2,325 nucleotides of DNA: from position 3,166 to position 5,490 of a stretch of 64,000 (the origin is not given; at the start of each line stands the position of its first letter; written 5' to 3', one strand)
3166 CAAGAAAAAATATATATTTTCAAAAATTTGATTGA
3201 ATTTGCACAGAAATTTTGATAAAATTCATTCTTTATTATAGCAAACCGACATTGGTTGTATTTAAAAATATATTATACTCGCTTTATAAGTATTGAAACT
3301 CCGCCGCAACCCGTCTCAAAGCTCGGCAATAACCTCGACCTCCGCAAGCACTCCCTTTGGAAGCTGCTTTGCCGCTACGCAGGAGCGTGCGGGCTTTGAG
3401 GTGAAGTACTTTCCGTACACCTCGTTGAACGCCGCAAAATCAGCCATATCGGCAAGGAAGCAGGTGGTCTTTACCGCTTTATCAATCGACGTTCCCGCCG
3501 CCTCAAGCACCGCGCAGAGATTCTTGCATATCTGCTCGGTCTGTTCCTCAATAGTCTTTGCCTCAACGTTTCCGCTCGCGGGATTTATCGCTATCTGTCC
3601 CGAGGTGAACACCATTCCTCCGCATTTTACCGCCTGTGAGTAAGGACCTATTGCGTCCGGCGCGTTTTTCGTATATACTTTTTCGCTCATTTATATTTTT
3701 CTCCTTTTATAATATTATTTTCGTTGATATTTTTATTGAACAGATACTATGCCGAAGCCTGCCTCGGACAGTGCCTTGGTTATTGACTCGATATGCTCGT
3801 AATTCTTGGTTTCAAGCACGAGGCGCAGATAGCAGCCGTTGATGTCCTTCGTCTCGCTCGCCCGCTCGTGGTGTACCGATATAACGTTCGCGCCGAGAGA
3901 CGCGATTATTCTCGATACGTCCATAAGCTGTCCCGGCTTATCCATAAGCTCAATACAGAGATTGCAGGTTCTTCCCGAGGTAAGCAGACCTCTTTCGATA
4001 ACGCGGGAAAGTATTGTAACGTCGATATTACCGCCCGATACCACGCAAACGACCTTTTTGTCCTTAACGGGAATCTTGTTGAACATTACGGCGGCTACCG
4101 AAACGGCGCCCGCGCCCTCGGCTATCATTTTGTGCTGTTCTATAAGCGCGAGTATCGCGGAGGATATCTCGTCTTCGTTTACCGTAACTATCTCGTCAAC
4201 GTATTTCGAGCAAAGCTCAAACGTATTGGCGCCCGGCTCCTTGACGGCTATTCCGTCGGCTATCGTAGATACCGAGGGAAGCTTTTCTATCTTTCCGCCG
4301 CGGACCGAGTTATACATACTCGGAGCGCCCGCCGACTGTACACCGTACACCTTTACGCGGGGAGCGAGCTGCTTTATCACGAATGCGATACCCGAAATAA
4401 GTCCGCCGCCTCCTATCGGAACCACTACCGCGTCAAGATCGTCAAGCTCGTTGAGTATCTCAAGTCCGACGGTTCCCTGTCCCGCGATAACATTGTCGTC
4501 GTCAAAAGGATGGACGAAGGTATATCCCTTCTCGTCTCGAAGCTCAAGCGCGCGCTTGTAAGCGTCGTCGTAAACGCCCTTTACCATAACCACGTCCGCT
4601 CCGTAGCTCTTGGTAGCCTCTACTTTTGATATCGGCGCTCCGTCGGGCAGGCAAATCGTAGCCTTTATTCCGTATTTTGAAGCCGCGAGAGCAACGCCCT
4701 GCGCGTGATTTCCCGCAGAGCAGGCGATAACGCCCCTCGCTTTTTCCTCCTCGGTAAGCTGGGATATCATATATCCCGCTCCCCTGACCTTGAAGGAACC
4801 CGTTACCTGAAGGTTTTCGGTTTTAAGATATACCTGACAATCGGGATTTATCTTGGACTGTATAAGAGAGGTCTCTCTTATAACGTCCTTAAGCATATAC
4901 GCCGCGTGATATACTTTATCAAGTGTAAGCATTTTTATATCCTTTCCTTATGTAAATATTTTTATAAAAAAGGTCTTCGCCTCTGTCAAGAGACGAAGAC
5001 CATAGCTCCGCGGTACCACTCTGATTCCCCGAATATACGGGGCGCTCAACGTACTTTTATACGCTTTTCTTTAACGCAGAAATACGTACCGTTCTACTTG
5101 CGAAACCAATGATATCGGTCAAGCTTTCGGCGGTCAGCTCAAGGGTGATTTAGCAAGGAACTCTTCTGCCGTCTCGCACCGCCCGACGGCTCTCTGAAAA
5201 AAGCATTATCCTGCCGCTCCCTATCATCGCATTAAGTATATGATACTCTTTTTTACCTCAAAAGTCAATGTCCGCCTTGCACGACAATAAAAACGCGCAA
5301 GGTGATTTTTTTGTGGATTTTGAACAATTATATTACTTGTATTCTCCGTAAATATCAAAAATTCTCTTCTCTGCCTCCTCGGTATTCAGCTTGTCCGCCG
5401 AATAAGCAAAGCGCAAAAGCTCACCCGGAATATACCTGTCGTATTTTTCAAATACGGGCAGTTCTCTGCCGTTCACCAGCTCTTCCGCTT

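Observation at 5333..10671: Three-gene TerB-N/TerB-C + DUF2791-type ATPase + Lhr-like helicase operon (Shango-type architecture) wedged between the ilvA leader and tRNA-Ser: candidate anti-phage system of unknown mechanism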

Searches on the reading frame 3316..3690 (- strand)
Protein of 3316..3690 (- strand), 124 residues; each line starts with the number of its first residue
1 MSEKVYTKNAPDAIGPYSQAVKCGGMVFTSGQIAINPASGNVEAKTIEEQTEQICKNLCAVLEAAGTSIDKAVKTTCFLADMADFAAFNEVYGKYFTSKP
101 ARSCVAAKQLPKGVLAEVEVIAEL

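Call 46: search_protein_families(library=pfam, proteins=[window:3316-3690:-], max_evalue=0.01)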
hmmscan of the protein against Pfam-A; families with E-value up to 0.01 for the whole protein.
window:3316-3690:- (124 aa): 1 family
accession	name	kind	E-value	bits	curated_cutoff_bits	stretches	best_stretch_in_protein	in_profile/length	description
PF01042.26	Ribonuc_L-PSP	-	1.4e-40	138.5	27.3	1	7-123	1-120/121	Endoribonuclease L-PSP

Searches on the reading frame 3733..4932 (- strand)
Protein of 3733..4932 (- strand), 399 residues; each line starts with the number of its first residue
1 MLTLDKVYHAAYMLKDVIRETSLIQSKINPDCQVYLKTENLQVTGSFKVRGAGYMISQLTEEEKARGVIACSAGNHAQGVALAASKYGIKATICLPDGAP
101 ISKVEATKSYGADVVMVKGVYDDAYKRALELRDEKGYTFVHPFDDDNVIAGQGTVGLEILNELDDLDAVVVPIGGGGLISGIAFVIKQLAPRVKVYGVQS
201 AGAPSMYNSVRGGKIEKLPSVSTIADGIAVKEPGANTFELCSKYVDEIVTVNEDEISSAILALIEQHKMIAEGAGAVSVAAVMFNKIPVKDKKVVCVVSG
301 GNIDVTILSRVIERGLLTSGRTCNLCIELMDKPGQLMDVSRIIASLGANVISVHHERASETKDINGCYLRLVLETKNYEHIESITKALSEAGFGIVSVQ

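Call 7: search_protein_families(library=pfam, proteins=[window:3733-4932:-], max_evalue=0.01)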
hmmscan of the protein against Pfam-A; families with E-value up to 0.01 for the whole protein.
window:3733-4932:- (399 aa): 3 families
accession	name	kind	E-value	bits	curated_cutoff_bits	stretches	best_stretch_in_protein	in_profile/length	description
PF00291.31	PALP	-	5.2e-90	302.2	35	1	16-300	3-295/295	Pyridoxal-phosphate dependent enzyme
PF13291.12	ACT_4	-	3.4e-05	24.9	27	1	324-389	8-70/80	ACT domain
PF01842.31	ACT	-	6.3e-05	23.1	27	1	327-388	5-64/66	ACT domain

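Call 16: search_protein_families(library=ncbifam, proteins=[window:3733-4932:-], max_evalue=0.01)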
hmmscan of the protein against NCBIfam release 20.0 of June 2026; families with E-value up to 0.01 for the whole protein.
window:3733-4932:- (399 aa): 44 families (the best 25 are shown)
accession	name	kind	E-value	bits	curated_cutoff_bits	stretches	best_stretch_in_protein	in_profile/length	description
TIGR01127.1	ilvA_1Cterm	equivalog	8.3e-146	485.8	378.75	1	31-395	14-378/380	threonine ammonia-lyase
NF005600.0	PRK07334.1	equivalog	4.1e-131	437.3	496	1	1-394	9-403/408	threonine ammonia-lyase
NF006389.0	PRK08638.1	equivalog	8.4e-109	363.5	453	1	2-314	9-326/333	bifunctional threonine ammonia-lyase/L-serine ammonia-lyase TdcB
TIGR01124.1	ilvA_2Cterm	equivalog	1.4e-99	334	411.3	1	30-396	30-393/499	threonine ammonia-lyase, biosynthetic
NF006674.0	PRK09224.1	subfamily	2.7e-99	333.2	577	1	21-396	31-401/508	threonine ammonia-lyase IlvA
NF006390.0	PRK08639.1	equivalog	8.6e-97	324.7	421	1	3-340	8-352/418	threonine ammonia-lyase IlvA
NF009130.0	PRK12483.1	subfamily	6e-92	308.9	801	1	15-397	32-415/521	threonine ammonia-lyase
NF005292.0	PRK06815.1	equivalog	1.8e-89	300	371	1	4-312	5-317/320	threonine/serine dehydratase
TIGR02079.1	THD1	equivalog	7.9e-89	298.3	440.55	1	6-339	2-343/410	threonine ammonia-lyase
NF005680.0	PRK07476.1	equivalog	1.9e-87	293.3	413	1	2-314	5-322/326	hydroxyectoine utilization dehydratase EutB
NF005454.0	PRK07048.1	equivalog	7.2e-87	291.6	452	1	2-313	7-321/324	threo-3-hydroxy-L-aspartate ammonia-lyase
TIGR02991.1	ectoine_eutB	equivalog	1e-75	254.6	413.35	1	3-313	2-316/317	hydroxyectoine utilization dehydratase EutB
NF006455.0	PRK08813.1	equivalog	2.4e-73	247.5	489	1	33-312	49-319/374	threonine dehydratase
NF006094.0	PRK08246.1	subfamily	1e-71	241.9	331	1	3-306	6-307/310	serine/threonine dehydratase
NF045641.2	BHydaspDhtseBhcB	equivalog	1.8e-71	240.9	550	1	3-306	3-308/312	beta-hydroxyaspartate dehydratase BhcB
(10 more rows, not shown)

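Call 27: find_encoding_contigs(protein=window:3733-4932:-, flank=10000, max_places=10)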
Protein window:3733-4932:- (399 aa): 7 contigs read that carry it; 3 places shown.
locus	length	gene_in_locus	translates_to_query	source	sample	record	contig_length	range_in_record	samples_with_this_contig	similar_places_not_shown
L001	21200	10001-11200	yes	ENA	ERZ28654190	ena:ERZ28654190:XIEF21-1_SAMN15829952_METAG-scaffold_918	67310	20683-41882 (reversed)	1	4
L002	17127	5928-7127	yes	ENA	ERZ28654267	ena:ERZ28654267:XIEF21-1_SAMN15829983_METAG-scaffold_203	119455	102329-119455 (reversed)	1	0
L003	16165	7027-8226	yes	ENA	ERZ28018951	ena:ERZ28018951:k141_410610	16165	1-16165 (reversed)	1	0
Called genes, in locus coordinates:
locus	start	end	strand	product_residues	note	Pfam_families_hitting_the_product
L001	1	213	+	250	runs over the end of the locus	PF02535:Zip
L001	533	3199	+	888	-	PF00690:Cation_ATPase_N, PF00122:E1-E2_ATPase, PF00702:Hydrolase, PF13246:Cation_ATPase, PF00689:Cation_ATPase_C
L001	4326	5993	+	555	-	PF13208:TerB_N, PF15615:TerB_C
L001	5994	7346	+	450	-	PF10923:BrxC_BrxD, PF13191:AAA_16 (weak)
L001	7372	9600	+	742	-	PF00270:DEAD, PF04851:ResIII (weak), PF00271:Helicase_C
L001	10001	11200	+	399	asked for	PF00291:PALP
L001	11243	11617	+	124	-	PF01042:Ribonuc_L-PSP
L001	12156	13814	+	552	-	PF02776:TPP_enzyme_N, PF00205:TPP_enzyme_M, PF02775:TPP_enzyme_C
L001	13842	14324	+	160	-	PF01842:ACT, PF22629:ACT_AHAS_ss, PF13710:ACT_5, PF10369:ALS_ss_C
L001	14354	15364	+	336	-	PF03446:NAD_binding_2 (faint), PF07991:KARI_N, PF01450:KARI_C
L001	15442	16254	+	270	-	PF03309:Pan_kinase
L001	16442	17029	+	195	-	PF12822:ECF_trnsprt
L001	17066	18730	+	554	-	PF00920:ILVD_EDD_N, PF24877:ILV_EDD_C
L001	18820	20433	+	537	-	PF00682:HMGL-like, PF22615:IPMS_D2, PF08502:LeuA_dimer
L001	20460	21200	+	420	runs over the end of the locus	PF00330:Aconitase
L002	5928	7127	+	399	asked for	PF00291:PALP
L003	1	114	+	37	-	?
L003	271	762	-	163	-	PF20185:DUF6548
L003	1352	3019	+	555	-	PF13208:TerB_N, PF15615:TerB_C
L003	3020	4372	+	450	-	PF10923:BrxC_BrxD, PF13191:AAA_16 (weak)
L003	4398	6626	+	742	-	PF00270:DEAD, PF04851:ResIII (weak), PF00271:Helicase_C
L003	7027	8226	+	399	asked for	PF00291:PALP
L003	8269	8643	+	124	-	PF01042:Ribonuc_L-PSP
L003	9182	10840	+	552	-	PF02776:TPP_enzyme_N, PF00205:TPP_enzyme_M, PF02775:TPP_enzyme_C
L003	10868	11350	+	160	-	PF01842:ACT, PF22629:ACT_AHAS_ss, PF13710:ACT_5, PF10369:ALS_ss_C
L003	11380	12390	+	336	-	PF03446:NAD_binding_2 (faint), PF07991:KARI_N, PF01450:KARI_C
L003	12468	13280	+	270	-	PF03309:Pan_kinase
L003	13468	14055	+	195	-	PF12822:ECF_trnsprt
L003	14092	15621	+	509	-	PF00920:ILVD_EDD_N, PF24877:ILV_EDD_C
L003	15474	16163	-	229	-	?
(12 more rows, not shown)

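Call 29: find_related_loci(query=window:3733-4932:-, collection=genome_contigs, flank=10000)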
Query window:3733-4932:- (399 aa) in genome_contigs; peptide patterns used: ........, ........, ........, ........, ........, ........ (x = any residue, [..] = any of these).
600 stretches matched a pattern (row limit reached: there are more); 577 encode a relative of the query (tblastn E <= 1e-3); the best 80 are kept; 80 distinct loci.
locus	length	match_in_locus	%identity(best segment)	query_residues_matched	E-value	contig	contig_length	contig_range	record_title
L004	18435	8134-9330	92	1-399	0e+0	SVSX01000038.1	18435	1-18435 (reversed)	MAG: Oscillospiraceae bacterium isolate SIG680 NODE_55070_length_18435_cov_1.991097, whole genome shotgun sequence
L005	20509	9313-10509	92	1-399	0e+0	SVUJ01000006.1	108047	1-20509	MAG: Oscillospiraceae bacterium isolate SIG718 NODE_4416_length_108047_cov_7.179096, whole genome shotgun sequence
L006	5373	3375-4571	94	1-399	0e+0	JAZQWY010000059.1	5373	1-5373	MAG: Eubacteriales bacterium isolate T1900045163_TC20190157.MAGScoT_cleanbin_000027 SGB_5101_k141_2456741, whole genome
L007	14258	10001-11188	83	1-396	0e+0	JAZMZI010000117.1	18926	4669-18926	MAG: Eubacteriales bacterium isolate T1900044750_TS20190416.MAGScoT_cleanbin_000046 SGB_2190_k141_188866, whole genome s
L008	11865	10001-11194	92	1-398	0e+0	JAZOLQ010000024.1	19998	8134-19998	MAG: Eubacteriales bacterium isolate T1900045652_YK20190346.MAGScoT_cleanbin_000044 SGB_8221_k141_226403, whole genome s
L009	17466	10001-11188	82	1-396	0e+0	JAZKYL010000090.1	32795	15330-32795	MAG: Eubacteriales bacterium isolate T1900045102_TC20190096.MAGScoT_cleanbin_000011 SGB_4764_k141_1618384, whole genome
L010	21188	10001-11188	81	1-396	0e+0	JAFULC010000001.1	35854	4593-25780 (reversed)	MAG: Clostridia bacterium isolate RGIG4593 Roe_deer_Rectum-3__c5071, whole genome shotgun sequence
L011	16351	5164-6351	82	1-396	0e+0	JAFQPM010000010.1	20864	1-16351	MAG: Clostridia bacterium isolate RGIG2032 Goat_Colon-1__c158731, whole genome shotgun sequence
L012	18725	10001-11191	83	1-396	0e+0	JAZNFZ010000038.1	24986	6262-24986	MAG: Eubacteriales bacterium isolate T1900044709_TS20190175.MAGScoT_cleanbin_000012 SGB_1829_k141_965710, whole genome s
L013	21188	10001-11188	84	1-396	0e+0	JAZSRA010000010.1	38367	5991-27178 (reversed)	MAG: Eubacteriales bacterium isolate T1900044540_TS20190006.MAGScoT_cleanbin_000027 SGB_58_k141_2410988, whole genome sh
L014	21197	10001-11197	83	1-397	0e+0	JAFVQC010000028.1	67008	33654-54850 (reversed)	MAG: Clostridia bacterium isolate RGIG5292 Sheep_Colon-2__c573, whole genome shotgun sequence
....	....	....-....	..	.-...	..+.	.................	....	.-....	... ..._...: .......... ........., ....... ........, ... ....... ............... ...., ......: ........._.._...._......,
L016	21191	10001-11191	81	1-396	0e+0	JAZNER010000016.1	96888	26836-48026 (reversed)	MAG: Eubacteriales bacterium isolate T1900044719_TS20190185.MAGScoT_cleanbin_000016 SGB_1897_k141_2686501, whole genome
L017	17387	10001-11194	83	1-396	0e+0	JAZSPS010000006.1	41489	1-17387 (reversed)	MAG: Eubacteriales bacterium isolate T1900044545_TS20190011.MAGScoT_cleanbin_000042 SGB_128_k141_3310492, whole genome s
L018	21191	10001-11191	79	1-396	0e+0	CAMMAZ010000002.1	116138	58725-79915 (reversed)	MAG: uncultured Clostridia bacterium isolate ERR4303200_bin.30_MetaWRAP_v1.1_MAG genome assembly, contig: NODE_89_length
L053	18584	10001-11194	79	1-397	0e+0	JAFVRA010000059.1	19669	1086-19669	MAG: Clostridia bacterium isolate RGIG5316 Sheep_Colon-2__c369908, whole genome shotgun sequence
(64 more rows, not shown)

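Call 30: search_protein_families(library=pfam, proteins=[L003:271-762:-], max_evalue=0.1)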
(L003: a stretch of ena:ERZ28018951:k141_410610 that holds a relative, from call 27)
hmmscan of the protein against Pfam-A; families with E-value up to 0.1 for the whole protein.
L003:271-762:- (163 aa): 1 family
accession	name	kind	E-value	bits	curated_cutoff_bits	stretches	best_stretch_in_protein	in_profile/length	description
PF20185.3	DUF6548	-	1.2e-42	145.9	27.3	1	7-162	2-159/164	Family of unknown function (DUF6548)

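Call 71: search_protein_families(library=padloc, proteins=[L003:271-762:-], max_evalue=0.01)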
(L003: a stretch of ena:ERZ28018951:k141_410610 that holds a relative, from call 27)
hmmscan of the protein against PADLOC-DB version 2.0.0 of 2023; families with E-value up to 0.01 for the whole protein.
L003:271-762:- (163 aa): 1 family
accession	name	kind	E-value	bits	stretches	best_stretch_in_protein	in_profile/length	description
PDLC04779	PDC-M70B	-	0.0077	13.7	1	29-99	103-168/238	-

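Call 72: search_protein_families(library=phrogs, proteins=[L003:271-762:-], max_evalue=0.01)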
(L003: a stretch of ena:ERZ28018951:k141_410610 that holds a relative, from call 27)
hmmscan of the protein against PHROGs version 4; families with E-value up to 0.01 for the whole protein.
L003:271-762:- (163 aa): 0 families

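Call 84: search_protein_families(library=pfam, proteins=[L053:8136-9641:+, L007:8019-9512:-, L017:2192-3850:-, L053:787-2691:+, L006:1142-2884:-], max_evalue=0.001)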
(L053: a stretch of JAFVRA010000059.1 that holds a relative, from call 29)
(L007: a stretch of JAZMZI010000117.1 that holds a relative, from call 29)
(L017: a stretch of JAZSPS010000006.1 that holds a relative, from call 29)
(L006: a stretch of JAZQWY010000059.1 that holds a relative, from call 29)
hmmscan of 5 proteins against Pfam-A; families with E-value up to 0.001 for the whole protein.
L053:8136-9641:+ (501 aa): 0 families

L007:8019-9512:- (497 aa): 2 families
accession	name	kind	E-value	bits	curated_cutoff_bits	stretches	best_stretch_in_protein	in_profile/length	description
PF08903.17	DUF1846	-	1.5e-182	606.3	27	1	4-338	1-333/333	Domain of unknown function DUF1846, N-terminal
PF20921.3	DUF1846_C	-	4.9e-72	241.1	27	1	343-494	2-153/153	Domain of unknown function DUF1846, C-terminal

L017:2192-3850:- (552 aa): 2 families
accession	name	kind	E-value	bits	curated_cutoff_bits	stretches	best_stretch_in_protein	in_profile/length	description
PF01676.23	Metalloenzyme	-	9.7e-70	235.4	24.3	1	17-540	2-251/252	Metalloenzyme superfamily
PF06415.18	iPGM_N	-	1.1e-66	224.9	27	1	95-318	1-216/217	BPG-independent PGAM N-terminus (iPGM_N)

L053:787-2691:+ (634 aa): 1 family
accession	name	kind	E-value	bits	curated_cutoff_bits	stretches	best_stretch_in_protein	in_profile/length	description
PF07963.17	N_methyl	-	5.8e-05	22.9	21.2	1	29-48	2-21/27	Prokaryotic N-terminal methylation motif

L006:1142-2884:- (580 aa): 1 family
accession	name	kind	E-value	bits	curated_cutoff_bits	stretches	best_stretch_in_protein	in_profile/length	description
PF01551.29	Peptidase_M23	-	6.1e-17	62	28.7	1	472-537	8-73/96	Peptidase family M23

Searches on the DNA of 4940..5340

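Call 86: search_rna_families(source=window, start=4940, end=5340, threshold=gathering, show_alignments=1)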
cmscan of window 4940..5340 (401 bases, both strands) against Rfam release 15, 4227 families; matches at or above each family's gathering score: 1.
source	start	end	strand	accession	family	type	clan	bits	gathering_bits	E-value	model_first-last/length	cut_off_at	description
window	4986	5236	-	RF00230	T-box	Cis-reg; leader;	-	110.8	93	7.8e-26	1-219/219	no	T-box leader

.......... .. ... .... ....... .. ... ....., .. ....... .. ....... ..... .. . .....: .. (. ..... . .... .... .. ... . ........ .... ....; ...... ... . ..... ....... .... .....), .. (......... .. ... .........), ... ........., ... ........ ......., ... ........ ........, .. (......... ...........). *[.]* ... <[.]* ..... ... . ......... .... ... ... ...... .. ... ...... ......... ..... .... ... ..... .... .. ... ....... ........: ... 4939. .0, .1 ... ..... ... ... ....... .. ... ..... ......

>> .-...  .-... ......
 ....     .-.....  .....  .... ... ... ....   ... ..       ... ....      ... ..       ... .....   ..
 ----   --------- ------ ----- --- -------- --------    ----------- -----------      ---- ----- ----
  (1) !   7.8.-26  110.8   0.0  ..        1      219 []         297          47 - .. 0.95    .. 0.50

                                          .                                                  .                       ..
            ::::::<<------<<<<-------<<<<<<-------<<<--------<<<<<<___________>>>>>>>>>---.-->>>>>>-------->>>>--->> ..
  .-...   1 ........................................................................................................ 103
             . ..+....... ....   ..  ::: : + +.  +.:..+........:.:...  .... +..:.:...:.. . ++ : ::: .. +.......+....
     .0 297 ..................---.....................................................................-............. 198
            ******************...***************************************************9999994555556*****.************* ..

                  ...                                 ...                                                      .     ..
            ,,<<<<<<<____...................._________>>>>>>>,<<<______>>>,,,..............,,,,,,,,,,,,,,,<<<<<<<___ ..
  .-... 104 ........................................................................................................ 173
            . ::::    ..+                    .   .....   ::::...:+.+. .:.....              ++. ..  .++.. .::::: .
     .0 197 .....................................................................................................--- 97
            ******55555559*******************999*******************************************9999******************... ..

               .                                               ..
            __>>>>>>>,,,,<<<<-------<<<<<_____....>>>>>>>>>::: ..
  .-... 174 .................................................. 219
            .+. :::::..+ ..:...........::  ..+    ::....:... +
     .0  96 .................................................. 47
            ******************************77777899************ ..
